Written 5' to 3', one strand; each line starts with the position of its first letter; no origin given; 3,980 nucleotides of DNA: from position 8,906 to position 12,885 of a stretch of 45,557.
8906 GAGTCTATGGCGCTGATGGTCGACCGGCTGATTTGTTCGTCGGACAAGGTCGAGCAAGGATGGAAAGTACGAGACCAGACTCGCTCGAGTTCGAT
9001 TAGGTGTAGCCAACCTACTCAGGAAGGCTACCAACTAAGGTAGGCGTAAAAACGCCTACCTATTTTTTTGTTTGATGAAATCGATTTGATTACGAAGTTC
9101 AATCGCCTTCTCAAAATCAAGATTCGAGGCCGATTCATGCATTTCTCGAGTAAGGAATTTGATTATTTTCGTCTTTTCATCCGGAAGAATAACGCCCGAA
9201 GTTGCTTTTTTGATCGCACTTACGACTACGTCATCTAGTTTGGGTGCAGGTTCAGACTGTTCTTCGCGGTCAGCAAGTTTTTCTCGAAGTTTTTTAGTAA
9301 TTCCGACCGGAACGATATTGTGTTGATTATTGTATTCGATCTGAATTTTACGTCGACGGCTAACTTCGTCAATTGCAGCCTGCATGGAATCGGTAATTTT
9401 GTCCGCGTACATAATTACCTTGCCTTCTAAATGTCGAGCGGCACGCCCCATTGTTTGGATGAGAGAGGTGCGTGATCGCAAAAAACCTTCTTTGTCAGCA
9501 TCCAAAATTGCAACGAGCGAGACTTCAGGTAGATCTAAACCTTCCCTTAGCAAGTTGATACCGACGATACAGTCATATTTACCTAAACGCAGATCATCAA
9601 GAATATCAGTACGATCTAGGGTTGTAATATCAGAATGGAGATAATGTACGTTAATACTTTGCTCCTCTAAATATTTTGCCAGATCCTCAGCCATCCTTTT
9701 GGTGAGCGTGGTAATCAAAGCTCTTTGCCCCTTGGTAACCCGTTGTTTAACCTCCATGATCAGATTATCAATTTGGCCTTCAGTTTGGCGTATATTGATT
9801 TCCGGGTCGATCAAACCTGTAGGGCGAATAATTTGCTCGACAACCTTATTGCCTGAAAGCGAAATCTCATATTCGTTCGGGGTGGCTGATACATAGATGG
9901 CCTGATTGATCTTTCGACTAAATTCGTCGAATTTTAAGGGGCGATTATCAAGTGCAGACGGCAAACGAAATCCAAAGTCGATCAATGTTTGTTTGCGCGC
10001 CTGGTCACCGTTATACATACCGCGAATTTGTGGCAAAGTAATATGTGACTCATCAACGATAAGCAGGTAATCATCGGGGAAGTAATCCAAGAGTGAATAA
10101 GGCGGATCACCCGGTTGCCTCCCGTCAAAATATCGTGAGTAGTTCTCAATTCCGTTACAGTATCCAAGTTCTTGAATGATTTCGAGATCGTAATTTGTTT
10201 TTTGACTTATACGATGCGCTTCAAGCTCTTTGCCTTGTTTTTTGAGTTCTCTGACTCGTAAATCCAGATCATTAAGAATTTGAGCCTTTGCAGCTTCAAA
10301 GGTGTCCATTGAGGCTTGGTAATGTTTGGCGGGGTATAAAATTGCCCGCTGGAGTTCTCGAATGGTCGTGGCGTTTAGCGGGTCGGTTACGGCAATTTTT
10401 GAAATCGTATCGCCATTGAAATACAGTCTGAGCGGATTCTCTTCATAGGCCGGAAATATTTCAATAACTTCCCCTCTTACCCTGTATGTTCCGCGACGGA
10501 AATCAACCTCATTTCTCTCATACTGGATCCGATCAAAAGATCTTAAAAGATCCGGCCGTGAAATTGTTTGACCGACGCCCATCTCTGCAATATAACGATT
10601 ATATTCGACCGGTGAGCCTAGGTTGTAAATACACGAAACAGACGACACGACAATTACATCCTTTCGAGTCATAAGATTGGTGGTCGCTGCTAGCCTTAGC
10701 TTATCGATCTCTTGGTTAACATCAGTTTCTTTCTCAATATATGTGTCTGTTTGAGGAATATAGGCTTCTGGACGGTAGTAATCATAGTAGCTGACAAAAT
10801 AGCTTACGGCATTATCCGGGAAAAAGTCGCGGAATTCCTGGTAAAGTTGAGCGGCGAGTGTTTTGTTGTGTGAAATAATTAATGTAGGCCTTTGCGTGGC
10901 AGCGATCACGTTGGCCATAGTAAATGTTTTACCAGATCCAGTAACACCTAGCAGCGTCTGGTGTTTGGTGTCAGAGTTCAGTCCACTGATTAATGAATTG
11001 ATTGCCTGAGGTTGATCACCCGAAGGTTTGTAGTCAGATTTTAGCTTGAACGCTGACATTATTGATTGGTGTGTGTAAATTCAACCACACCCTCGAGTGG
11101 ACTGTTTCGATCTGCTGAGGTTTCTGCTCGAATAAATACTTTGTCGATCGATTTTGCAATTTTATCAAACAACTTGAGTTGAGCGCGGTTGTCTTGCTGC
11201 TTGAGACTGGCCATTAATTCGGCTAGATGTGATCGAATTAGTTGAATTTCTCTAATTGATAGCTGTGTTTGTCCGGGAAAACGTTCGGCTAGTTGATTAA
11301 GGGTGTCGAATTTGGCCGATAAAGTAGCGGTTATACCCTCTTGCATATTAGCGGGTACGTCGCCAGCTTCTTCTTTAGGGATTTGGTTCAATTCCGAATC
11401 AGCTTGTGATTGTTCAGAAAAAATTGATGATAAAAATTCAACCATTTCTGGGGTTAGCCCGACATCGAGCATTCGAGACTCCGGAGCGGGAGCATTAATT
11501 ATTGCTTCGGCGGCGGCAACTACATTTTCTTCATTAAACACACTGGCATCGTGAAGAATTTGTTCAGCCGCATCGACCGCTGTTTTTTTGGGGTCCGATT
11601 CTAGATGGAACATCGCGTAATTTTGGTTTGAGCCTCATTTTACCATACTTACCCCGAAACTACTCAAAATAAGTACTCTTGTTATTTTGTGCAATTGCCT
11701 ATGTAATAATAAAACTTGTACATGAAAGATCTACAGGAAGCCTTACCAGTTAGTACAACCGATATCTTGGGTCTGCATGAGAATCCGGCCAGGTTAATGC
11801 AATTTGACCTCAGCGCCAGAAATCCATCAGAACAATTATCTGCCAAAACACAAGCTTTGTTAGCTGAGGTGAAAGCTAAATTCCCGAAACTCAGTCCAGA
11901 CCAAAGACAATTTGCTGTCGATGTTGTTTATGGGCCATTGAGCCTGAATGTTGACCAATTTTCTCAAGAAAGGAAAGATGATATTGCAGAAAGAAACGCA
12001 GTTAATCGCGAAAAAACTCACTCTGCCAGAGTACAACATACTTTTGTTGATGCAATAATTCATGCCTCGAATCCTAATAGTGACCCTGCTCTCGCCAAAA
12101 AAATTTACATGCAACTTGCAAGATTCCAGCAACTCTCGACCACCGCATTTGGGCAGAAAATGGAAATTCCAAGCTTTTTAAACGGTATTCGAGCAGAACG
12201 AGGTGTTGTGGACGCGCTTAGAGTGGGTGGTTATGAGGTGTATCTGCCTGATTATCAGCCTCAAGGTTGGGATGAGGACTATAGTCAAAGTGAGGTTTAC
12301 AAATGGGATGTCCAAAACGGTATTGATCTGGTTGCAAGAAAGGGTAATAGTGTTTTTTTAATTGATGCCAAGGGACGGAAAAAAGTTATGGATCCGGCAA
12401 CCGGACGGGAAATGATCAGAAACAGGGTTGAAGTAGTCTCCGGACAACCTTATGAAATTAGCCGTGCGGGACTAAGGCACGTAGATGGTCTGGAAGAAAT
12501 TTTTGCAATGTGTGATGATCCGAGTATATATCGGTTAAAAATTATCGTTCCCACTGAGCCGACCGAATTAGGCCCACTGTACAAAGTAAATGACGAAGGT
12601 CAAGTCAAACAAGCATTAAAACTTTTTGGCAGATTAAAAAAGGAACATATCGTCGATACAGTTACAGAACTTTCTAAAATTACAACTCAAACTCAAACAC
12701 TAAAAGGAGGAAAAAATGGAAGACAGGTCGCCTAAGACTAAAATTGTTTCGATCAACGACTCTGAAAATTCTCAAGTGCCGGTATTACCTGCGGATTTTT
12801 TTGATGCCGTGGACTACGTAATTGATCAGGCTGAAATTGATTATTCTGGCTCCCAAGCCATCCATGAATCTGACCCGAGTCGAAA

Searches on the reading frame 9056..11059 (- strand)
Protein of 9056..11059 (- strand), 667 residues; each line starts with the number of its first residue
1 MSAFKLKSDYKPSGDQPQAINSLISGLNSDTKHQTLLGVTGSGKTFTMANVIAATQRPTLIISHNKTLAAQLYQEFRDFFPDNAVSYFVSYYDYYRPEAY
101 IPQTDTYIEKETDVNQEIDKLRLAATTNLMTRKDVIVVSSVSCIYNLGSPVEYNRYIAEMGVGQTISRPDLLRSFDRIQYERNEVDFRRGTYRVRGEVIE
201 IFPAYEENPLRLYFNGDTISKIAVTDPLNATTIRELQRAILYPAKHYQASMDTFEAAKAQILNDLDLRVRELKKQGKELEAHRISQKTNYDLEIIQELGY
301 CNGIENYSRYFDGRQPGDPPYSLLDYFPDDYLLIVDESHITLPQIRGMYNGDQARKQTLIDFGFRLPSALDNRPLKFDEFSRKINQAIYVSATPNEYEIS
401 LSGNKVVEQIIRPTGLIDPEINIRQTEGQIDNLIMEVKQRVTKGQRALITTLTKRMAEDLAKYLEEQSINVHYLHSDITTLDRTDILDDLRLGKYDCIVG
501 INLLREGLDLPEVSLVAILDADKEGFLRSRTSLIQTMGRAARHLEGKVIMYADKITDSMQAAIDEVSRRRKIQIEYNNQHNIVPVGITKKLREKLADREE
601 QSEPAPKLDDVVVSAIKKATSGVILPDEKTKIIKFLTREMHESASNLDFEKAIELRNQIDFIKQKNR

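Call 73: search_protein_families(library=pfam, proteins=[window:9056-11059:-], max_evalue=0.00001)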
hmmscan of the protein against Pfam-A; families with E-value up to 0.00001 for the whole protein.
window:9056-11059:- (667 aa): 6 families
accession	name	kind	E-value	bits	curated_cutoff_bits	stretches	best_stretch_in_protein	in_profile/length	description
PF17757.6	UvrB_inter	-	4.8e-27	94.3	22.9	1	160-247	3-91/91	UvrB interaction domain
PF12344.14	UvrB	-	3.9e-21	75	27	1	550-591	1-42/43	Ultra-violet resistance protein B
PF00271.37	Helicase_C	-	1.4e-20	74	23.5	1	437-543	10-109/110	Helicase conserved C-terminal domain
PF04851.21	ResIII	-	2.9e-12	47.2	22.5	1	11-85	3-82/164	Type III restriction enzyme, res subunit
PF02151.25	UVR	-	3.3e-10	39.8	21.5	1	631-664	2-35/36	UvrB/uvrC motif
PF00270.35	DEAD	-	3.9e-06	27.2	26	0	15-82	3-71/167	DEAD/DEAH box helicase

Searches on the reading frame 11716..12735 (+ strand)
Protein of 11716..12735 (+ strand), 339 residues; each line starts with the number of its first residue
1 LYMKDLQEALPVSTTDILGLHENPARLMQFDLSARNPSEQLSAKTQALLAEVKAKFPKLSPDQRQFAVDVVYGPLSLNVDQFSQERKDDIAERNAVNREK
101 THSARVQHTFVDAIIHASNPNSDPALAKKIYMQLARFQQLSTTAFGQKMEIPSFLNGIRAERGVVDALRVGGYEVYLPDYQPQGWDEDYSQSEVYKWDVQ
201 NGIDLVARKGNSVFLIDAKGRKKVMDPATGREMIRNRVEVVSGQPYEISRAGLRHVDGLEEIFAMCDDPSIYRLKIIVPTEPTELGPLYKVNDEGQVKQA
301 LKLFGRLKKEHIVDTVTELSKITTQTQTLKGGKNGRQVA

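Call 73: search_protein_families(library=pfam, proteins=[window:11716-12735:+], max_evalue=0.00001)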
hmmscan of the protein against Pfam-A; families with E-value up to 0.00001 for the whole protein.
window:11716-12735:+ (339 aa): 0 families

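Call 78: search_protein_families(library=pfam, proteins=[window:11716-12735:+], max_evalue=0.01)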
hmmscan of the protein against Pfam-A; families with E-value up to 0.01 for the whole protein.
window:11716-12735:+ (339 aa): 1 family
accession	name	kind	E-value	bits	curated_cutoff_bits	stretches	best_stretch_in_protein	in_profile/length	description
PF05823.17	Gp-FAR-1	-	0.0091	16.9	29.2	0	38-94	50-105/149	Nematode fatty acid retinoid binding protein (Gp-FAR-1)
